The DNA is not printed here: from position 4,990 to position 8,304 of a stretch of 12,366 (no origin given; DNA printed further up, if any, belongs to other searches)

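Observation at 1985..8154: Tandem, anciently diverged duplication of a giant (~1000 aa) gp18-like tail sheath gene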

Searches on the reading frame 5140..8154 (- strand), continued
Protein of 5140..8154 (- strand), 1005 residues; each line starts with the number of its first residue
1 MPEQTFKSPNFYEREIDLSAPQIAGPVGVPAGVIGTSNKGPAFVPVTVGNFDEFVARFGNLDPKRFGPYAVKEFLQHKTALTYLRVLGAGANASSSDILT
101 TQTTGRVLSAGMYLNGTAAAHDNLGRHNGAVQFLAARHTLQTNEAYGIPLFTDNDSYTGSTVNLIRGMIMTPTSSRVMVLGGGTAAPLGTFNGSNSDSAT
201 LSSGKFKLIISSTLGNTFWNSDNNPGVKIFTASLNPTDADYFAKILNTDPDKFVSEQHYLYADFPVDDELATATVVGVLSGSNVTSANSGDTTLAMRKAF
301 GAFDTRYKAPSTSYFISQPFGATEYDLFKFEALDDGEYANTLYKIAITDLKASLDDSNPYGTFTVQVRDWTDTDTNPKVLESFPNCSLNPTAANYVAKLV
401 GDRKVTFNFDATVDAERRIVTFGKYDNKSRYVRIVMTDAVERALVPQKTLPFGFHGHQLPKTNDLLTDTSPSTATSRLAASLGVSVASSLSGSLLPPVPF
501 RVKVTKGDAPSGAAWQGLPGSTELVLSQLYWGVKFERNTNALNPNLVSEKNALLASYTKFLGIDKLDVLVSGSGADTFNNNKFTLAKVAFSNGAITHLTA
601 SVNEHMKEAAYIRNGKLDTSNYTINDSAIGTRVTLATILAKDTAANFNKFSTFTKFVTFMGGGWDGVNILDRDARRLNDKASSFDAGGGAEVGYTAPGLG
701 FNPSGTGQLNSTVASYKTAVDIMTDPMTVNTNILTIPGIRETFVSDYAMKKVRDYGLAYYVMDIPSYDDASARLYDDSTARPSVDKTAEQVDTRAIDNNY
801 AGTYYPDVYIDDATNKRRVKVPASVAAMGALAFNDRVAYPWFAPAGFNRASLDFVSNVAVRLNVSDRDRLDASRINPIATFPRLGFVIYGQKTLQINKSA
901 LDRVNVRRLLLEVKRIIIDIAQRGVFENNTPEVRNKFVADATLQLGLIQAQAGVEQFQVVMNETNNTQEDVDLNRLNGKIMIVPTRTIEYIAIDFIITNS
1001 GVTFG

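Call 35: get_annotated_region(hit=H7, flank=4000)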
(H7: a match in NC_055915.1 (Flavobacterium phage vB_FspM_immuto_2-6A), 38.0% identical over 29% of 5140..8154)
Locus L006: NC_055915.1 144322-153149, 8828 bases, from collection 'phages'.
description: Flavobacterium phage vB_FspM_immuto_2-6A, complete genome.
organism: Flavobacterium phage vB_FspM_immuto_2-6A (NCBI taxid 2801477)
taxonomy: Viruses; Duplodnaviria; Heunggongvirae; Uroviricota; Caudoviricetes; Immutovirus; Immutovirus immuto
host: Flavobacterium sp. LMO8; source: Baltic Sea mesocosm; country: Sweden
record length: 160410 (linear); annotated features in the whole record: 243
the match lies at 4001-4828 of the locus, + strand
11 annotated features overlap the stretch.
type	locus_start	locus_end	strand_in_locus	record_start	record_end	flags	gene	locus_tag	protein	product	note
CDS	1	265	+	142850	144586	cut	-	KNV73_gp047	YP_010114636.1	tail fiber protein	-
CDS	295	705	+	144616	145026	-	-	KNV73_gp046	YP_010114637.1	hypothetical protein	-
CDS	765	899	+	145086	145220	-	-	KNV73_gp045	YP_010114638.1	hypothetical protein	-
CDS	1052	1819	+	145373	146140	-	-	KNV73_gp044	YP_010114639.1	hypothetical protein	-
CDS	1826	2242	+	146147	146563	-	-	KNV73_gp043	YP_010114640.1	lysozyme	-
CDS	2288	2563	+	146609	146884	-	-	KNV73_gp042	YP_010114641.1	hypothetical protein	-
CDS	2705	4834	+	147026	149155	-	-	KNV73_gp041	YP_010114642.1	tail sheath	-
CDS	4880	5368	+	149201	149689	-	-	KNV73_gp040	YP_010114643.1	tail tube protein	-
CDS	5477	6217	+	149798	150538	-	-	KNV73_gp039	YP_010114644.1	baseplate hub subunit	-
CDS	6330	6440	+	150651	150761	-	-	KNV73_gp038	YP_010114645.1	hypothetical protein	-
CDS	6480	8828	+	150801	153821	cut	-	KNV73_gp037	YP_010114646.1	tail tape measure protein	-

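Call 36: get_annotated_region(hit=H16, flank=3000)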
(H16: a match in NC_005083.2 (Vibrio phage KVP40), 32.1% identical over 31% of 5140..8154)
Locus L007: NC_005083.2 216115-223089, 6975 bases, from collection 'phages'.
description: Vibrio phage KVP40, complete genome.
organism: Vibrio phage KVP40 (NCBI taxid 75320)
taxonomy: Viruses; Duplodnaviria; Heunggongvirae; Uroviricota; Caudoviricetes; Straboviridae; Schizotequatrovirus; Schizotequatrovirus KVP40
host: Vibrio parahaemolyticus; source: -; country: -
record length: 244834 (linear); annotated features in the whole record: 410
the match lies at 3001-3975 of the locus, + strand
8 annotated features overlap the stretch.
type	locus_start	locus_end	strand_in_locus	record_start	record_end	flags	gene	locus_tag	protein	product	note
CDS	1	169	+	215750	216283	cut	16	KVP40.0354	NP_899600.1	terminase small subunit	gp16; DNA recognition component of the packaging motor; interacts with gp17; stimulates the gp17-associated ATPase and ...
CDS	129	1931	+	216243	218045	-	17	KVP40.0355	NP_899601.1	terminase large subunit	gp17; terminase subunit with nuclease and ATPase activity; binds ssDNA; generates free phage genome ends from DNA ...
CDS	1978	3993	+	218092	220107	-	18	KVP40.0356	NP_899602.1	tail sheath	gp18; structural virion protein; in bacteriophage T4 and related viruses, the virion is composed of head and tail ...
CDS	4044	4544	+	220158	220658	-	19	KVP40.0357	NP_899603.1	tail tube protein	gp19; structural virion protein; in bacteriophage T4 and related viruses, the virion is composed of head and tail ...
CDS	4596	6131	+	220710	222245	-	20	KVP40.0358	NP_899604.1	portal protein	gp20; structural virion protein; in bacteriophage T4 and related viruses, the virion is composed of head and tail ...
CDS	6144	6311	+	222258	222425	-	67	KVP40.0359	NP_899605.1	prohead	prohead core protein; precursor to internal peptides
CDS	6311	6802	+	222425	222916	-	68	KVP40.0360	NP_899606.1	head scaffolding protein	gp68; virion protein; in bacteriophage T4 and related viruses, the virion is composed of head and tail components; the ...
CDS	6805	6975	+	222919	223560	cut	21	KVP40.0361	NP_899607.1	head maturation protease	gp21; in bacteriophage T4 and related viruses, the virion is composed of head and tail components; capsid head is ...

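Call 44: predict_structure(alignment_id=A2)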
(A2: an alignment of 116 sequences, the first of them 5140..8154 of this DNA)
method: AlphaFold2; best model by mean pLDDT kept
length: 1005 residues; sequences in the alignment: 116
mean_pLDDT: 86.2   pTM: 0.81
mean pLDDT of the five models: 86.2, 83.6, 83.5, 83.2, 81.7
residues with pLDDT >= 90: 538; 70-90: 369; 50-70: 70; < 50: 28
segments of 3 or more residues with pLDDT < 50: 1-17, 842-846
pLDDT, mean of each block of 10 residues (from residue 1): 41 47 68 94 93 91 92 89 94 90 93 82 70 94 87 89 95 86 65 81 89 66 75 92 94 91 93 93 90 92 94 95 94 92 94 93 96 92 96 95 92 86 92 95 94 95 89 85 84 93 91 87 92 91 87 93 93 90 95 90 93 91 89 94 93 95 93 93 92 89 92 94 88 92 93 85 93 90 92 84 91 91 90 71 49 85 87 85 76 66 54 78 76 83 74 72 78 82 67 79 73
secondary structure, 60 per line:
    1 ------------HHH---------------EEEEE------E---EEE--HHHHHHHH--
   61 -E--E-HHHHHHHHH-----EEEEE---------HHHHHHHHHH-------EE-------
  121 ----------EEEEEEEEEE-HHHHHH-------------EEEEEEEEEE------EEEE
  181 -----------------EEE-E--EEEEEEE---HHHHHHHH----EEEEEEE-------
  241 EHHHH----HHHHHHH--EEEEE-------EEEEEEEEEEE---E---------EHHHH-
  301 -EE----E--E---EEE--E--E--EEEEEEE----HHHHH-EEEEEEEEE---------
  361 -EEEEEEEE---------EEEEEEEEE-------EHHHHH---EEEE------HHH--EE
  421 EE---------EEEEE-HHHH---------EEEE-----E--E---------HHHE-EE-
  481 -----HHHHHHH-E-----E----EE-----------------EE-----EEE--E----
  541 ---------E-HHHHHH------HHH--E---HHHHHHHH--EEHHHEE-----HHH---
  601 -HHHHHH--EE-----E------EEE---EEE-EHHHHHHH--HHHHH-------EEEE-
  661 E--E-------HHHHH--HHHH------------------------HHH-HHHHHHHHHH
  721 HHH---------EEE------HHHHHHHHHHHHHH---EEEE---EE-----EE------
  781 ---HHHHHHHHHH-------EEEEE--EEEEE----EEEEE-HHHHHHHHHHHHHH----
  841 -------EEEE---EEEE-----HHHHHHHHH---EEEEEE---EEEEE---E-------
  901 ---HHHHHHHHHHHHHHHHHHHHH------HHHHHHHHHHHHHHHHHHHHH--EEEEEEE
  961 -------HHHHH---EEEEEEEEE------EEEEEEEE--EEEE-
elements in order (helices of 4 or more, strands of 3 or more residues): E31-35 E46-48 H51-58 H67-75 E81-85 H95-104 E131-140 H142-147 E161-170 E177-180 E198-200 E205-211 H215-222 E227-233 H242-245 H250-256 E259-263 E271-281 H296-299 E315-317 E326-332 H337-341 E343-351 E362-369 E379-387 H396-400 E404-407 E419-422 E432-436 H438-441 E451-454 H486-492 E531-533 H552-557 H573-580 H602-607 E624-626 E630-632 H635-641 H644-648 E656-659 H672-676 H679-682 H711-723 E733-735 H742-755 E759-762 H784-793 E801-805 E808-812 E817-821 H823-836 E848-851 E855-858 H864-872 E876-881 E885-889 H904-924 H931-951 E954-960 H968-972 E976-984 E991-998 E1001-1004

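Call 48: fold_search(model_id=the predicted structure, library=pdb)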
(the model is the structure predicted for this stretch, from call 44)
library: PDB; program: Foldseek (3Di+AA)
matches with E <= 10: 493; with E <= 0.001: 75
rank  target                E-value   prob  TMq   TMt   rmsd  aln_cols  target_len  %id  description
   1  9mkb_dS               5.7e-18  1.00  0.34  0.50  16.6      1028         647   14  Structure of the bacteriophage T4 portal-neck-tail complex (released 2025-12-24)
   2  9f4a_SA               1.1e-17  1.00  0.33  0.49  16.5      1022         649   14  Interface between baseplate cup and extended tail tube/sheath of Klebsiella phage KP1 variant vB_Kpn_Lilla1 (released 2025-05-14)
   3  9ev2_S1               1.7e-17  1.00  0.34  0.49  15.8      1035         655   13  Tail tube and extended tail sheath tube of Klebsiella phage KP1 variant vB_Kpn_Lilla1 (released 2025-04-09)
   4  9mkb_AK               6.7e-17  1.00  0.32  0.46  17.9      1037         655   13  Structure of the bacteriophage T4 portal-neck-tail complex (released 2025-12-24)
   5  9mkb_1                7.9e-16  1.00  0.31  0.45  17.3      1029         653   14  Structure of the bacteriophage T4 portal-neck-tail complex (released 2025-12-24)
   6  9ezm_A                1.0e-13  1.00  0.33  0.62  16.0      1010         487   11  CryoEM structure of the contracted sheath in H. borinquense (released 2024-11-27)
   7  9qgl_3A               4.5e-11  1.00  0.19  0.42   8.9       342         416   16  Cryo-EM structure of the PlPVC1 baseplate, 6-fold symmetrized (C6), in extended state (released 2025-10-29)
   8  9qgp_3A               6.6e-11  1.00  0.20  0.46   7.0       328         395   17  Cryo-EM structure of the PlPVC1 sheath, 6-fold symmetrized (C6), in contracted state (released 2025-10-29)
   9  9gts_2A               1.3e-10  1.00  0.21  0.53   5.1       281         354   20  Cryo-EM structure of a contractile injection system in Streptomyces coelicolor, the cap portion in extended state. (released 2025-06-18)
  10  3j2m_U                1.4e-10  1.00  0.30  0.47  17.2      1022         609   13  The X-ray structure of the gp15 hexamer and the model of the gp18 protein fitted into the cryo-EM reconstruction of th (released 2013-03-06)
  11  9qgl_2A               2.4e-10  1.00  0.21  0.51   5.9       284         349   19  Cryo-EM structure of the PlPVC1 baseplate, 6-fold symmetrized (C6), in extended state (released 2025-10-29)
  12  3j9q_A                2.4e-10  1.00  0.22  0.50   9.7       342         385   15  Atomic structures of a bactericidal contractile nanotube in its pre- and post-contraction states (released 2015-04-01)
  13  8bky_A                3.1e-10  1.00  0.22  0.56   4.4       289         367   20  Cryo-EM structure of a contractile injection system in Streptomyces coelicolor, the contracted sheath shell. (released 2023-03-15)
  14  7ae0_3A               4.1e-10  1.00  0.21  0.39   8.0       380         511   15  Cryo-EM structure of an extracellular contractile injection system in marine bacterium Algoriphagus machipongonensis, (released 2022-02-16)
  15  9gtp_1f               5.6e-10  1.00  0.21  0.54   5.1       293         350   16  Cryo-EM structure of a contractile injection system in Streptomyces coelicolor, the baseplate complex in extended sta (released 2025-06-18)
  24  6rbn_C                1.3e-09  1.00  0.20  0.50   6.6       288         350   19  Cryo-EM structure of the anti-feeding prophage (AFP) helical sheath-tube complex in extended state (released 2019-04-24)
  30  6j0n_V                2.5e-09  1.00  0.21  0.49   5.6       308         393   16  Cryo-EM Structure of an Extracellular Contractile Injection System, baseplate in extended state, refined in C6 symmetr (released 2019-04-10)
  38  6rc8_B                9.7e-09  1.00  0.20  0.50   7.2       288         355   20  Cryo-EM structure of the anti-feeding prophage (AFP) helical sheath in contracted state (released 2019-04-17)
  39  6j0b_A                2.1e-08  1.00  0.20  0.51   5.8       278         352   20  Cryo-EM Structure of an Extracellular Contractile Injection System, PVC sheath-tube complex in extended state (released 2019-04-10)
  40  6j0n_t                2.2e-08  1.00  0.21  0.47   6.8       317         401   15  Cryo-EM Structure of an Extracellular Contractile Injection System, baseplate in extended state, refined in C6 symmetr (released 2019-04-10)
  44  6j0c_A                7.5e-08  1.00  0.21  0.54   4.7       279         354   22  Cryo-EM Structure of an Extracellular Contractile Injection System, PVC sheath complex in contracted state (released 2019-04-10)
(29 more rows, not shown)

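Call 50: search_protein_representatives(protein=window:5140-8154:-)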
Query: 1005 residues. Proteins with E-value up to 0.001 (for the whole library): 7633; up to 1e-10: 4322; up to 1e-30: 1171. The best 150 are listed.
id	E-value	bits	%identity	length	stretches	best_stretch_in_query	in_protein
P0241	0.0e+00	1052.4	55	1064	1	1-1004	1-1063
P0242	0.0e+00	1048.8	54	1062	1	1-1004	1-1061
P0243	0.0e+00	1043.5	54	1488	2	492-1004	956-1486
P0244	3.5e-298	1008.0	51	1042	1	2-1004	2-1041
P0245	3.1e-290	981.7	64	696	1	1-698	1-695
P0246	2.0e-288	975.7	56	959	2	230-1004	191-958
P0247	1.6e-285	966.1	51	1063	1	1-1004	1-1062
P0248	2.5e-284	962.1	48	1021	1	1-1002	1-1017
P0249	1.1e-283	960.0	51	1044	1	1-1004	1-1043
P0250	1.1e-283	960.0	49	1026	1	1-1004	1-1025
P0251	5.2e-274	928.0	47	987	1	1-1004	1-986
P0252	3.2e-272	922.1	48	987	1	1-1004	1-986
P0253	2.2e-270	916.0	51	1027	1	1-1004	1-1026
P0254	3.0e-268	908.9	48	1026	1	1-1004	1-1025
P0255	8.2e-267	904.2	46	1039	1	1-1003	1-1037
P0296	1.3e-136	473.2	37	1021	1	5-1000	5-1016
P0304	1.2e-131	456.8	37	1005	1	7-1004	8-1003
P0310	9.3e-129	447.3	39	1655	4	607-1002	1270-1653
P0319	1.9e-119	416.5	37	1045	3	284-1000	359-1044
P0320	1.9e-119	416.5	36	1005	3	626-1000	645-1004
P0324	2.7e-118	412.6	35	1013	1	5-1000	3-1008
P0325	2.0e-117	409.8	38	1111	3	299-1000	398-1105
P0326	1.1e-116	407.4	36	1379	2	162-1000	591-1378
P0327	4.8e-116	405.2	35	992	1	9-1000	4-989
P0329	3.6e-115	402.3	41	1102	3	301-1000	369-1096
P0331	7.8e-114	397.9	37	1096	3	300-1000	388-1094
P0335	7.1e-111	388.1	37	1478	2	214-1000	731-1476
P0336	2.1e-108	379.9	38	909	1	226-1000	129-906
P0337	9.1e-108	377.8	33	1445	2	85-1000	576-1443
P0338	1.0e-107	377.6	38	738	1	284-1000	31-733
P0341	9.2e-106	371.2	34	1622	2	137-1000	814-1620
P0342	1.3e-105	370.7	34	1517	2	206-1000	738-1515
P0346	1.7e-104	367.0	36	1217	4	497-1005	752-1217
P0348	2.0e-103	363.4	33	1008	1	3-1000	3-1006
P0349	7.3e-103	361.6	36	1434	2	222-1000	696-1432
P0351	1.1e-102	360.9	36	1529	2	216-1000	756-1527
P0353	6.8e-102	358.4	35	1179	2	226-1000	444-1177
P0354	2.0e-101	356.8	34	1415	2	156-1000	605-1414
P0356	5.2e-101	355.4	35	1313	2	155-1000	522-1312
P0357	7.7e-101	354.9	36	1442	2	216-1000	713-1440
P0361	6.2e-99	348.6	33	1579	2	228-1000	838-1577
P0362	2.0e-97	343.5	34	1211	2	220-1000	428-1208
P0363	2.9e-97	343.0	40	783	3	711-1005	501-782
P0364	1.5e-96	340.7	34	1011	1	15-1000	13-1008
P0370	1.8e-94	333.8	36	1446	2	229-1000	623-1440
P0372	3.5e-94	332.9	34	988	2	172-1000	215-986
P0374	8.3e-94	331.6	32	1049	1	29-1000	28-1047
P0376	1.7e-93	330.6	40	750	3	715-1005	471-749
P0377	4.1e-93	329.3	41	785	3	705-1005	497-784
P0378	6.3e-92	325.4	37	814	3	623-1000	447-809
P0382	2.8e-91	323.2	34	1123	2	607-1000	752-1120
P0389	1.1e-89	318.0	34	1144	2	206-1000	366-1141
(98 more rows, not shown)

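Call 53: find_related_loci(query=A2, collection=viral_contigs, flank=8000)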
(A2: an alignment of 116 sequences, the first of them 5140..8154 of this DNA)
Query A2 (1005 aa) in viral_contigs; peptide patterns used: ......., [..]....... (x = any residue, [..] = any of these).
600 stretches matched a pattern (row limit reached: there are more); 600 encode a relative of the query (tblastn E <= 1e-3); the best 80 are kept; 80 distinct loci.
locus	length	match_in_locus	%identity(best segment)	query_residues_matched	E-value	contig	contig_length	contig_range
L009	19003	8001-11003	73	1-1004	0e+0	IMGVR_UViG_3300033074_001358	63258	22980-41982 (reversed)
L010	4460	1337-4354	67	1-1004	0e+0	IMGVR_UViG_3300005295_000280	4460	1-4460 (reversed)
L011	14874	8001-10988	61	1-1004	0e+0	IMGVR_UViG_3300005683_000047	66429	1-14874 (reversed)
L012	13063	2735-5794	59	1-1004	0e+0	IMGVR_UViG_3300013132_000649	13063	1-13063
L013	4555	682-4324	59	1-1004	0e+0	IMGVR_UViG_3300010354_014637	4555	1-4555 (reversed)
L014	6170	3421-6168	60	1-909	0e+0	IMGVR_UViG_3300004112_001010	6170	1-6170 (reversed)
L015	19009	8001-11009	53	1-1004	0e+0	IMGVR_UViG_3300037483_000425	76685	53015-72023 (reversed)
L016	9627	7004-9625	59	1-868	0e+0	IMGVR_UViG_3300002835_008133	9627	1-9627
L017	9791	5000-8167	51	1-1004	0e+0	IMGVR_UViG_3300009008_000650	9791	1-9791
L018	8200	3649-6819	51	1-1004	0e+0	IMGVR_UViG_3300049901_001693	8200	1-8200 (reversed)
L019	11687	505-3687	50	1-1004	0e+0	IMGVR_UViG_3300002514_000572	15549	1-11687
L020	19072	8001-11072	53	1-1004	0e+0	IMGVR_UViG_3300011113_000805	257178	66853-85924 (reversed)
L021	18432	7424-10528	51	1-1004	0e+0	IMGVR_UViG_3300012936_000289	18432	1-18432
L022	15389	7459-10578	51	1-1004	0e+0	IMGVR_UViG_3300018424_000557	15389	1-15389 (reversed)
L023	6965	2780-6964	51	1-1004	0e+0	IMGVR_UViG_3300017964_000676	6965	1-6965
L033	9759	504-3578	47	1-1005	0e+0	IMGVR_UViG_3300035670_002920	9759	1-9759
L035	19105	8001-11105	46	1-1005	0e+0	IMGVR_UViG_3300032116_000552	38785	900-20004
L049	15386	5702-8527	38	3-1004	0e+0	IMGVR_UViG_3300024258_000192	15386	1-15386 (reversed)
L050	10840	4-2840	42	14-1004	0e+0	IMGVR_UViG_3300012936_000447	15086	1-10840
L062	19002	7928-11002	48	1-1005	0e+0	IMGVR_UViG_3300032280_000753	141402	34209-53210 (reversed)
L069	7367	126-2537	30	159-1000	4e-103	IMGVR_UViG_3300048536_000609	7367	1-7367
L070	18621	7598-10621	29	6-1004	2e-98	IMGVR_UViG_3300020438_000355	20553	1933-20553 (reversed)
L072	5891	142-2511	30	201-1000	3e-92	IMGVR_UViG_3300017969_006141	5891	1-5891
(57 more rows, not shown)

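Call 59: find_related_loci(query=A2, collection=genome_contigs, flank=6000)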
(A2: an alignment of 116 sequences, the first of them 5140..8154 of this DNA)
Query A2 (1005 aa) in genome_contigs; peptide patterns used: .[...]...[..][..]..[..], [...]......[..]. (x = any residue, [..] = any of these).
161 stretches matched a pattern; 5 encode a relative of the query (tblastn E <= 1e-3); 4 distinct loci.
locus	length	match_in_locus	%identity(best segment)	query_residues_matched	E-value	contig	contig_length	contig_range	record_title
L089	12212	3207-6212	72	1-1004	0e+0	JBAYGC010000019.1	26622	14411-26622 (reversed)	MAG: Patescibacteria group bacterium isolate SO_2016_GW1_116 scaffold03209_OW334_2016, whole genome shotgun sequence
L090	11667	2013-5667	48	1-1004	0e+0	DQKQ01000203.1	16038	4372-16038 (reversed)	MAG TPA_asm: Flavobacteriales bacterium isolate SZUA-1004 k95_1143613, whole genome shotgun sequence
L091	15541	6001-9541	51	1-1004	0e+0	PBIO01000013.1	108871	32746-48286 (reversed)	MAG: Halobacteriovorax sp. isolate SP2999 164082, whole genome shotgun sequence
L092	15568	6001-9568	48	1-1004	0e+0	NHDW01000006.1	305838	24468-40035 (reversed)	MAG: Methylococcaceae bacterium TMED69 81253, whole genome shotgun sequence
